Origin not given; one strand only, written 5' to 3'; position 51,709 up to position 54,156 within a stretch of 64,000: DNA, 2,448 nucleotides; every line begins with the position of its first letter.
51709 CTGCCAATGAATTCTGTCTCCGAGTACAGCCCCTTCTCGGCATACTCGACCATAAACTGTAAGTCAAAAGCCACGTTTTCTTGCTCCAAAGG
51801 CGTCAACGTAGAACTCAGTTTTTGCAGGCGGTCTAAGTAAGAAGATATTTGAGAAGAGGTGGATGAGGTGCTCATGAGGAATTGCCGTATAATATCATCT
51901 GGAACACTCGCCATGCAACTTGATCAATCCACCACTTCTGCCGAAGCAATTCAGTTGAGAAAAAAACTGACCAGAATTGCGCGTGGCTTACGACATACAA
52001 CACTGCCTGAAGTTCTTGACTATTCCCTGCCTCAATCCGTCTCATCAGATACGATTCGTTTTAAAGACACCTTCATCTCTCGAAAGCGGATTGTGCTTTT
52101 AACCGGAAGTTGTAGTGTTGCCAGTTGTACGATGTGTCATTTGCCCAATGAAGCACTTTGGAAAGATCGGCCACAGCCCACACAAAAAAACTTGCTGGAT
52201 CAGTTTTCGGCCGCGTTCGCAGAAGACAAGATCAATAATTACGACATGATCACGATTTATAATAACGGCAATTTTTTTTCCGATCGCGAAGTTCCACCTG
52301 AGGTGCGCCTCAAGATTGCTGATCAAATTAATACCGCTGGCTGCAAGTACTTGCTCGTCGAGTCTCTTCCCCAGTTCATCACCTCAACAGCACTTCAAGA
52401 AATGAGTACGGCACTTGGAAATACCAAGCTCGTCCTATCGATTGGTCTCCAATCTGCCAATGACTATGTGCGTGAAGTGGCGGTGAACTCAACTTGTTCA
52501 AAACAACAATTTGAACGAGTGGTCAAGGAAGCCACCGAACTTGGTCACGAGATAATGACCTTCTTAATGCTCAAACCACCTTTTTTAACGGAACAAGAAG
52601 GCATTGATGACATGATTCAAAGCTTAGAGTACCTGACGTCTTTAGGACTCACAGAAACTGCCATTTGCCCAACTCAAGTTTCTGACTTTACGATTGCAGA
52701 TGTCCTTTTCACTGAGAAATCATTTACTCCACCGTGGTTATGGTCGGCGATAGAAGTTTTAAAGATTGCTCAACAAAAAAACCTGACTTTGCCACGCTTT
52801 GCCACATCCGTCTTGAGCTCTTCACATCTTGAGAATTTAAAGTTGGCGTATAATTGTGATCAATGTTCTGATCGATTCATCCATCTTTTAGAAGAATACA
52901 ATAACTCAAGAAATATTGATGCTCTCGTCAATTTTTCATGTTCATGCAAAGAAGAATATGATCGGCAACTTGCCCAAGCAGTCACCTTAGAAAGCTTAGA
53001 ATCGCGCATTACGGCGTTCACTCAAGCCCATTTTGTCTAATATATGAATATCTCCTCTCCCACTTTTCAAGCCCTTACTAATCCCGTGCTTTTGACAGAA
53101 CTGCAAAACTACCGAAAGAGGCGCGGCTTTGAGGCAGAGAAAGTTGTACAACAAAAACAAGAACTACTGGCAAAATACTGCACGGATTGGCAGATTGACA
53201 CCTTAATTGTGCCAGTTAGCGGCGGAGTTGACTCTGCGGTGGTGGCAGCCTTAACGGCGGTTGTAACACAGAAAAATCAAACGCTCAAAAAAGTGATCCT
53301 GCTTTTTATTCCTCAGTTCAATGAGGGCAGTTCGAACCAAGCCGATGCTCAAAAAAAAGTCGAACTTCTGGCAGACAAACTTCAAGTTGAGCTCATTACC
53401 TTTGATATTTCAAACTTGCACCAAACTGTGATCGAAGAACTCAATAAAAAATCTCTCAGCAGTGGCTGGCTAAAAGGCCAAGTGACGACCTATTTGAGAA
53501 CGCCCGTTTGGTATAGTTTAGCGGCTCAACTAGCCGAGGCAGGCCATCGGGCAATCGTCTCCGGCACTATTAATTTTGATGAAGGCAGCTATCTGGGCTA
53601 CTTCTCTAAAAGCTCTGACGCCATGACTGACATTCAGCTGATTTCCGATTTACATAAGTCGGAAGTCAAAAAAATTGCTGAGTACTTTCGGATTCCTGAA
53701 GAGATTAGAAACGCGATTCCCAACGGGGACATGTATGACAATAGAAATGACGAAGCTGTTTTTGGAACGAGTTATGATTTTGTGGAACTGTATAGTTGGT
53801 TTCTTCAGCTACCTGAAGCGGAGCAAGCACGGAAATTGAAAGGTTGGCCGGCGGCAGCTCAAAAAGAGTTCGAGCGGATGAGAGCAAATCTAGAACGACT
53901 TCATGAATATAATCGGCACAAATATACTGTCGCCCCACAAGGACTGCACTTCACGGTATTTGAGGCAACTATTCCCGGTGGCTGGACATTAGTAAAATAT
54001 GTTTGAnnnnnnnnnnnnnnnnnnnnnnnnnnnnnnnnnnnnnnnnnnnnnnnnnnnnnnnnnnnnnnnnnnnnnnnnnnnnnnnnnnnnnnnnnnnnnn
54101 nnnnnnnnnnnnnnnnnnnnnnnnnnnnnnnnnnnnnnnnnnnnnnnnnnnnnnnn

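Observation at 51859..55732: Compact cluster: Cx4Cx2C radical-SAM-like protein + NadE-like PP-loop enzyme + NMNAT-like/type-I-PRTase fusion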

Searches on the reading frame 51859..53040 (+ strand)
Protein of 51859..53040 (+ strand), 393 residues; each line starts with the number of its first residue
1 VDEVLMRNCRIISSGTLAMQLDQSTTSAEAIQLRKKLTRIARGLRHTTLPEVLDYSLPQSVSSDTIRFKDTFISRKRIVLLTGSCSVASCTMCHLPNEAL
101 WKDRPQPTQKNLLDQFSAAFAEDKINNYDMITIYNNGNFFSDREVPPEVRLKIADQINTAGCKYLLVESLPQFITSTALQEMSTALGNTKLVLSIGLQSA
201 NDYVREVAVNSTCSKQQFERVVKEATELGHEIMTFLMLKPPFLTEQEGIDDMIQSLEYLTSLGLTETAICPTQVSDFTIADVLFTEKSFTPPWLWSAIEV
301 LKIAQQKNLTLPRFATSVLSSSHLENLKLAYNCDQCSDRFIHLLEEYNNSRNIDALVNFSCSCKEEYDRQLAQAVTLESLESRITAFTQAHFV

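Call 3: search_protein_families(library=pfam, proteins=[window:51859-53040:+], max_evalue=0.01)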
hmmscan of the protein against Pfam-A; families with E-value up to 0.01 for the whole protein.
window:51859-53040:+ (393 aa): 1 family
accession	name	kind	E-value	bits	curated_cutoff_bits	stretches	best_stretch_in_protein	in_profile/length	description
PF04055.27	Radical_SAM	-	0.0033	18.1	29.5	0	85-247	7-158/166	Radical SAM superfamily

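Call 4: search_protein_families(library=ncbifam, proteins=[window:51859-53040:+], max_evalue=0.01)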
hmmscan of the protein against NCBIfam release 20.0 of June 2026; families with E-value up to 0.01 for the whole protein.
window:51859-53040:+ (393 aa): 1 family
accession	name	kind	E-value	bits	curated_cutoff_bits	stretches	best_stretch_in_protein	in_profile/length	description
TIGR01210.1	TIGR01210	equivalog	2.2e-59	201.3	212.15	1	75-371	15-303/313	archaeosine biosynthesis radical SAM protein RaSEA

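Call 8: search_solved_structures(query=window:51859-53040:+, max_evalue=0.01, show_alignments=1)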
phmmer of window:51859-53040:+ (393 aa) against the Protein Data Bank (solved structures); distinct sequences matched with E-value up to 0.01: 0.

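Call 20: search_protein_families(library=phrogs, proteins=[window:51859-53040:+], max_evalue=0.001)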
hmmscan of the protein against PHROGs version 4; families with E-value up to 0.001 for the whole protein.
window:51859-53040:+ (393 aa): 0 families

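Call 26: find_homologous_proteins(query=window:51859-53040:+, max_evalue=1e-10)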
Query window:51859-53040:+ (393 aa): 215 proteins with E <= 1e-10 among 3811 candidates; the best 120 are listed.
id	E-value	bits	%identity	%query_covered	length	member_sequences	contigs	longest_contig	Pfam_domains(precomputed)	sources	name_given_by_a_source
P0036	3.0e-245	831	100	95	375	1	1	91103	-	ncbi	-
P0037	1.9e-92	328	45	87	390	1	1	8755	-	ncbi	-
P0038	4.2e-90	321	44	89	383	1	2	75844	-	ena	-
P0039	4.7e-90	320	43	91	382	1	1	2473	-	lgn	-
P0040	1.6e-89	319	43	87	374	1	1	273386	-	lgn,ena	-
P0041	3.4e-89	318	42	91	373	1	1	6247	-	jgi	jgi:hypothetical protein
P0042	6.4e-89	317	44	85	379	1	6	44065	-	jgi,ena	-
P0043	7.1e-89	317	44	87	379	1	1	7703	PF04055.28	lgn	-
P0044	1.8e-88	315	44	89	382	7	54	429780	PF04055.28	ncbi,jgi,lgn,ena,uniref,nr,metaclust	ncbi:MAG: Radical SAM domain protein [Candidatus Curtissbacteria bacterium GW2011_GWC2_38_9]|uniref:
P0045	2.2e-88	315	43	92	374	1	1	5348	PF04055.28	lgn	-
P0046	3.0e-88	315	43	88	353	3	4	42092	-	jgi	jgi:radical SAM enzyme (TIGR01210 family)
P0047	8.5e-88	313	42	90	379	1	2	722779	-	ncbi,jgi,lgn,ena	-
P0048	1.2e-87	313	43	91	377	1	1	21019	-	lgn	-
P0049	1.2e-87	312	43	87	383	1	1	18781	-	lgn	-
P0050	2.2e-87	312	42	92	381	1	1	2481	-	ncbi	-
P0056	1.9e-85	305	42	91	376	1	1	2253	-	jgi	jgi:radical SAM enzyme (TIGR01210 family)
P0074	3.5e-79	285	41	87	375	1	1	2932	-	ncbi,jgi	jgi:radical SAM enzyme (TIGR01210 family)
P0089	5.7e-73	264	36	91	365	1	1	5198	-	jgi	jgi:radical SAM enzyme (TIGR01210 family)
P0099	5.2e-70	255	35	93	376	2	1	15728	-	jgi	jgi:radical SAM enzyme (TIGR01210 family)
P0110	9.4e-68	247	34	93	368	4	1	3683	-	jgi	jgi:radical SAM enzyme (TIGR01210 family)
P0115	1.2e-64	237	37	93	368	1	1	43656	-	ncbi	ncbi:MAG: hypothetical protein U0931_40210 [Vulcanimicrobiota bacterium]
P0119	6.5e-62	228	40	70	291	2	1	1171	-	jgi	jgi:radical SAM enzyme (TIGR01210 family)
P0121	8.5e-59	218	42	67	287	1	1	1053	-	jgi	jgi:radical SAM enzyme (TIGR01210 family)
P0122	5.1e-58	215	40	71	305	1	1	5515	-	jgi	jgi:radical SAM enzyme (TIGR01210 family)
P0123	5.4e-58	215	37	76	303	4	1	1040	-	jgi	jgi:radical SAM enzyme (TIGR01210 family)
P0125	5.8e-55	205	36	76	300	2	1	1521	-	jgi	jgi:radical SAM enzyme (TIGR01210 family)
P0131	6.1e-48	182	33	89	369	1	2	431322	-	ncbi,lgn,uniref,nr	ncbi:hypothetical protein [Nocardia vaccinii]|uniref:hypothetical protein n=1 Tax=Nocardia vaccinii 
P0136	2.3e-44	170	36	73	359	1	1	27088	-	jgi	jgi:radical SAM enzyme (TIGR01210 family)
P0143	4.6e-41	159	29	92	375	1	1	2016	-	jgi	jgi:radical SAM enzyme (TIGR01210 family)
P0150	3.4e-38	150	27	87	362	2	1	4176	-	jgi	jgi:radical SAM enzyme (TIGR01210 family)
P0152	2.7e-37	147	27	95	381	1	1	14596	-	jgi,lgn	jgi:radical SAM enzyme (TIGR01210 family)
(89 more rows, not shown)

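Call 27: find_encoding_contigs(protein=P0044, flank=10000, max_places=2)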
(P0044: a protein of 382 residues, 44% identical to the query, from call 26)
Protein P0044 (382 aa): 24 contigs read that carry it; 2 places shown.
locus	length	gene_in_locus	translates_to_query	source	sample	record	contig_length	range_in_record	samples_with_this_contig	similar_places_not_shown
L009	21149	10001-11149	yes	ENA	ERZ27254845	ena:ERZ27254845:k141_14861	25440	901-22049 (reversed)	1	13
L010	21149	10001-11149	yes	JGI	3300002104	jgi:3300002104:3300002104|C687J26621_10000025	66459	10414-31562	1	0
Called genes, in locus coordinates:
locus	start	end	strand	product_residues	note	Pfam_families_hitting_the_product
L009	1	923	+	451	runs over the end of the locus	PF01336:tRNA_anti-codon, PF00152:tRNA-synt_2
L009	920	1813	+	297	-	PF00768:Peptidase_S11, PF02113:Peptidase_S13 (weak)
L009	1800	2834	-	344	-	-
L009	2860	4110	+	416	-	PF00749:tRNA-synt_1c, PF19269:Anticodon_2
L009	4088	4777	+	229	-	PF02585:PIG-L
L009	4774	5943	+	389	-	PF01406:tRNA-synt_1e, PF09334:tRNA-synt_1g (weak), PF00133:tRNA-synt_1 (weak), PF09334:tRNA-synt_1g (weak)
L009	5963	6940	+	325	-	-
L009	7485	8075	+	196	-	-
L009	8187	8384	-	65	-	-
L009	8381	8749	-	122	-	-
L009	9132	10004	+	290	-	-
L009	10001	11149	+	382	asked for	PF04055:Radical_SAM (weak)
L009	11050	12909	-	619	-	PF01467:CTP_transf_like (weak)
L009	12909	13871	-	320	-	PF02540:NAD_synthase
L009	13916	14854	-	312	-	-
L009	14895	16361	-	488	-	-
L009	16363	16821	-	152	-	-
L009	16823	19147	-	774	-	PF00092:VWA (faint)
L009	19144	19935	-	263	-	-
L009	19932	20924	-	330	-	PF08443:RimK (faint)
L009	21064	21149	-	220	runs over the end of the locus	-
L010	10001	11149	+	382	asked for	PF04055:Radical_SAM (weak)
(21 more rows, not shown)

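Call 28: find_encoding_contigs(protein=P0131, flank=10000, max_places=1)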
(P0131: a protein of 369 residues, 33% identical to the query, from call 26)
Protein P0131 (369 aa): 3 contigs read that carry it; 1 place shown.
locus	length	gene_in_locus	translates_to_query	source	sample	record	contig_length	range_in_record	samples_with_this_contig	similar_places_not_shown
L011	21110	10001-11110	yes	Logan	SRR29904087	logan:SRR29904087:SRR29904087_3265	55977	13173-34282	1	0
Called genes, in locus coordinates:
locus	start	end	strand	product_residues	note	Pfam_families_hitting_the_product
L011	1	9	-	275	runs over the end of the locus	PF19054:DUF5753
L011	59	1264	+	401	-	-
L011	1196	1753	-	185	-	PF00293:NUDIX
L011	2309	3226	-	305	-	PF03781:FGE-sulfatase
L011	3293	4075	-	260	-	PF01063:Aminotran_4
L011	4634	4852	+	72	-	-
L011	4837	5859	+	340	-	PF01156:IU_nuc_hydro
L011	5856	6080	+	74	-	-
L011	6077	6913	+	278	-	PF04672:Methyltransf_19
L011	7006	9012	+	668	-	PF13580:SIS_2, PF01380:SIS (weak), PF00294:PfkB, PF01467:CTP_transf_like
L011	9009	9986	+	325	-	PF01073:3Beta_HSD (weak), PF01370:Epimerase, PF04321:RmlD_sub_bind, PF07993:NAD_binding_4 (faint), PF13460:NAD_binding_10 (weak), PF16363:GDP_Man_Dehyd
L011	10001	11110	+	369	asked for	-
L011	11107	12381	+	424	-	PF00067:p450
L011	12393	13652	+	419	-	PF00464:SHMT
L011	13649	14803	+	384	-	PF01075:Glyco_transf_9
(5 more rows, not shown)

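Call 29: find_encoding_contigs(protein=P0115, flank=10000, max_places=1)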
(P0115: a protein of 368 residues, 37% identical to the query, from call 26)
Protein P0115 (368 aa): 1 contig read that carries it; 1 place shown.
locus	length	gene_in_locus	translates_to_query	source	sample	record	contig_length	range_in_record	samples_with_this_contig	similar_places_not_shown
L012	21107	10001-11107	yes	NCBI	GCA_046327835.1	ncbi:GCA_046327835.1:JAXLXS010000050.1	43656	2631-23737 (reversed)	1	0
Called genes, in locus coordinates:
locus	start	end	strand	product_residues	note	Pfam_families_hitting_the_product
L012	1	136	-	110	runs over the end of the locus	PF03960:ArsC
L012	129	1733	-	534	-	-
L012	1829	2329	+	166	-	-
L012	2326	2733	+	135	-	-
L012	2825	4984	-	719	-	-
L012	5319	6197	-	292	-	PF06983:3-dmu-9_3-mt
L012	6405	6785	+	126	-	PF00583:Acetyltransf_1 (weak), PF13480:Acetyltransf_6 (weak), PF13508:Acetyltransf_7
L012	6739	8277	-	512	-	-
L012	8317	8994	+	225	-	PF21813:DUF6882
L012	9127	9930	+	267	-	PF02557:VanY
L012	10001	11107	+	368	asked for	-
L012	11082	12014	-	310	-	PF03308:MeaB, PF02492:cobW (faint)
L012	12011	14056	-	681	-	PF01642:MM_CoA_mutase, PF02310:B12-binding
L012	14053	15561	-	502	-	PF01642:MM_CoA_mutase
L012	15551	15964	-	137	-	PF00903:Glyoxalase, PF13468:Glyoxalase_3, PF13669:Glyoxalase_4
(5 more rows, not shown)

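Call 36: search_protein_families(library=pfam, proteins=[L009:13916-14854:-, L009:16363-16821:-], max_evalue=0.1)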
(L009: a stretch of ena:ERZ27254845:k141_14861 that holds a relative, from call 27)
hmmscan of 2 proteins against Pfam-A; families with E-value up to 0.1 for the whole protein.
L009:13916-14854:- (312 aa): 0 families

L009:16363-16821:- (152 aa): 0 families

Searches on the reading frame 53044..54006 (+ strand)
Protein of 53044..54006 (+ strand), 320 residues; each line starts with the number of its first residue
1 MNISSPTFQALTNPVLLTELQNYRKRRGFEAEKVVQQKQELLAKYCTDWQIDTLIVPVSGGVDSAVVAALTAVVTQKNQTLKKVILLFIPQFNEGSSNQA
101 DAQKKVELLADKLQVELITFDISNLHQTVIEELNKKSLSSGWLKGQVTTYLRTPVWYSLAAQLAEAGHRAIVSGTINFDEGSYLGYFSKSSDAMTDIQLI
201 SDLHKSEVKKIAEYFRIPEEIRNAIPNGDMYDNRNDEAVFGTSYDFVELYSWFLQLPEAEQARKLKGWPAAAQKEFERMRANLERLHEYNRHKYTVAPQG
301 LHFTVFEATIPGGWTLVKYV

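Call 3: search_protein_families(library=pfam, proteins=[window:53044-54006:+], max_evalue=0.01)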
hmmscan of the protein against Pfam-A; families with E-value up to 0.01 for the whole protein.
window:53044-54006:+ (320 aa): 4 families
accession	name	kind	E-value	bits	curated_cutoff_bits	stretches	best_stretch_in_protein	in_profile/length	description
PF02540.23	NAD_synthase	-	1.9e-28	99.7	21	1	35-279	2-231/242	NAD synthase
PF03054.22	tRNA_Me_trans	-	2e-05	24.8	20.6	1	53-132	2-83/202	tRNA methyl transferase HUP domain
PF06508.19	QueC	-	0.00034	20.6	22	1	55-183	3-128/210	Queuosine biosynthesis protein QueC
PF01171.26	ATP_bind_3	-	0.0021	18.2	27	1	54-124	2-68/182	PP-loop family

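Call 4: search_protein_families(library=ncbifam, proteins=[window:53044-54006:+], max_evalue=0.01)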
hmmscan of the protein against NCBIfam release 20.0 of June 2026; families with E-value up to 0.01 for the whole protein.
window:53044-54006:+ (320 aa): 15 families
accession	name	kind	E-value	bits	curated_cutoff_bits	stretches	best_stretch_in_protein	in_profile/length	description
NF010587.0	PRK13980.1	equivalog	1.2e-28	100.1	255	1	29-279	9-244/267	NAD+ synthase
TIGR00552.1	nadE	equivalog_domain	8.3e-28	97.3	63.65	1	32-295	3-239/251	NAD(+) synthase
NF001979.1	PRK00768.1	equivalog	5.7e-20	71.9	250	1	27-262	13-247/266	NAD(+) synthase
NF002048.0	PRK00876.1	subfamily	3.8e-19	68.7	313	2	171-278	195-305/330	NAD(+) synthase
NF010588.0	PRK13981.1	equivalog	4.3e-07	28.7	479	1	40-227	274-456/546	NAD+ synthase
TIGR00268.2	TIGR00268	equivalog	5.2e-07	29.2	150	1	50-219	12-164/259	ATP-dependent sacrificial sulfur transferase LarE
NF001138.1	PRK00143.1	equivalog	1.3e-05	24.3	284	1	54-133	2-80/345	tRNA 2-thiouridine(34) synthase MnmA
NF002730.0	PRK02628.1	equivalog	1.6e-05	23.3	473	1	37-180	345-484/677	NAD(+) synthase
TIGR00884.1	guaA_Cterm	equivalog_domain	3.8e-05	23.1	338.75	1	52-124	17-81/310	glutamine-hydrolyzing GMP synthase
TIGR00420.1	trmU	equivalog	6.8e-05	21.9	236.95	1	53-130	2-79/351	tRNA 2-thiouridine(34) synthase MnmA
NF000848.1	PRK00074.1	equivalog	0.00031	19.5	400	1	50-126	212-281/512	glutamine-hydrolyzing GMP synthase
TIGR02432.1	lysidine_TilS_N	equivalog_domain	0.0018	18.2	93.6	1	54-124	2-70/189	tRNA lysidine(34) synthetase TilS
NF049949.1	tRNAsynTtuAPyrococ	equivalog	0.0023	17.1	450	1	43-157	39-144/292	tRNA-5-methyluridine(54) 2-sulfurtransferase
NF006351.0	PRK08576.1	equivalog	0.0029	16.3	290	1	46-123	232-296/436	hypothetical protein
TIGR01536.1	asn_synth_AEB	equivalog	0.0041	16.2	267.1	1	56-174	257-361/517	asparagine synthase (glutamine-hydrolyzing)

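Call 10: search_solved_structures(query=window:53044-54006:+, max_evalue=0.001)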
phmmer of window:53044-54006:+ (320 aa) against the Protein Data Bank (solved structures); distinct sequences matched with E-value up to 0.001: 16.
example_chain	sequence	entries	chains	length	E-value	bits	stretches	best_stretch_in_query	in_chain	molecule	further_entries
3fiu_A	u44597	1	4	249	2.2e-15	59.9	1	32-250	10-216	NH(3)-dependent NAD(+) synthetase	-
2e18_A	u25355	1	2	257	1.9e-14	56.8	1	50-274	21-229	NH(3)-dependent NAD(+) synthetase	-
3p52_A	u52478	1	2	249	7.9e-12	48.2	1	32-248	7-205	NH(3)-dependent NAD(+) synthetase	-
4xfd_A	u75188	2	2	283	3.3e-11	46.2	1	41-252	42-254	NH(3)-dependent NAD(+) synthetase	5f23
3hmq_A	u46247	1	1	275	4e-10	42.6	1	32-271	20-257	NH(3)-dependent NAD(+) synthetase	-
6kv3_A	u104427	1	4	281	8.2e-10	41.6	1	25-252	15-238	NH(3)-dependent NAD(+) synthetase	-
1wxe_A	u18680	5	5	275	2.3e-09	40.2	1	29-270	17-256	NH(3)-dependent NAD(+) synthetase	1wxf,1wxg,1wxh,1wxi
1xng_A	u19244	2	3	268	1.2e-07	34.5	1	52-248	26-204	NH(3)-dependent NAD(+) synthetase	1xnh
6c8q_A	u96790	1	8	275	1.8e-07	33.9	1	34-270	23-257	NH(3)-dependent NAD(+) synthetase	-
5huh_A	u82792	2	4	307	3.7e-07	32.9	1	33-271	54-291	NH(3)-dependent NAD(+) synthetase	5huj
4q16_A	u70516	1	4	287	2.5e-06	30.2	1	35-258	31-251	NH(3)-dependent NAD(+) synthetase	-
3q4g_A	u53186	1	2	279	5.4e-06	29.1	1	35-254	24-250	NH(3)-dependent NAD(+) synthetase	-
5wp0_A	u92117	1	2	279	9.5e-06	28.3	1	47-250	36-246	NH(3)-dependent NAD(+) synthetase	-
3dpi_A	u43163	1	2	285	1.5e-05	27.6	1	29-250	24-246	NAD+ synthetase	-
2pz8_A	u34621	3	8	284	6.8e-05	25.5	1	35-264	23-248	NH(3)-dependent NAD(+) synthetase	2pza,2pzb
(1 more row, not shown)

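Call 20: search_protein_families(library=phrogs, proteins=[window:53044-54006:+], max_evalue=0.001)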
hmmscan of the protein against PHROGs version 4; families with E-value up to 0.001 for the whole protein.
window:53044-54006:+ (320 aa): 1 family
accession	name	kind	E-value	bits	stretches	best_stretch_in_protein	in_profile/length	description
phrog_11189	-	other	3.5e-35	122.7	1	34-277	10-247/256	NAD synthetase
